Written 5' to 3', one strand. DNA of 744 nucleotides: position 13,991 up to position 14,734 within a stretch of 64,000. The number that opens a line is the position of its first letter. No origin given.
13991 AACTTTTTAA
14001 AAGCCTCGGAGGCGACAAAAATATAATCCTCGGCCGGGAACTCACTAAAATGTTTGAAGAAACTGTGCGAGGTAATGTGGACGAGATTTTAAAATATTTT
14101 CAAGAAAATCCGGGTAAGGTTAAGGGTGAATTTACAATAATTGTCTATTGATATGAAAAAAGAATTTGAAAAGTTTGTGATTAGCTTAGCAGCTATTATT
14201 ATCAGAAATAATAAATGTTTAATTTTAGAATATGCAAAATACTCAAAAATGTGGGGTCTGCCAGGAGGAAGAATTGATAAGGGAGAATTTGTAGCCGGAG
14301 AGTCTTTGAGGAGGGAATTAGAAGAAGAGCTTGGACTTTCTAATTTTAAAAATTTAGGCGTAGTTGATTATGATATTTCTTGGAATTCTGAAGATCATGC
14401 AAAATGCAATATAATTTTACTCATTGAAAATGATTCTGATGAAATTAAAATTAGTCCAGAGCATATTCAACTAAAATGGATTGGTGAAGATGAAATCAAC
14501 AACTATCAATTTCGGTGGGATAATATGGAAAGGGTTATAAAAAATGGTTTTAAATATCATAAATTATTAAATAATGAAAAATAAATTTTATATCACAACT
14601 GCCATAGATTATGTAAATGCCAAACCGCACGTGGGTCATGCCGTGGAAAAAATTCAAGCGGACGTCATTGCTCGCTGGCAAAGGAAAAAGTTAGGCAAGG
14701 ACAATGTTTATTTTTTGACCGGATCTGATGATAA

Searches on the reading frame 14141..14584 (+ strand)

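Call 67: search_protein_families(library=pfam, proteins=[window:14141-14584:+], max_evalue=0.001)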
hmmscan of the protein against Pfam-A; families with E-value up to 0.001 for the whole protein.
window:14141-14584:+ (147 aa): 2 families
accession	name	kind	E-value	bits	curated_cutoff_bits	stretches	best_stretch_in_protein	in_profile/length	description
PF00293.34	NUDIX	-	1.2e-14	54.8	21.1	1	17-125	6-124/134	NUDIX domain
PF22327.2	Nudt16-like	-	0.00017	22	27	1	23-85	20-83/161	U8 snoRNA-decapping enzyme-like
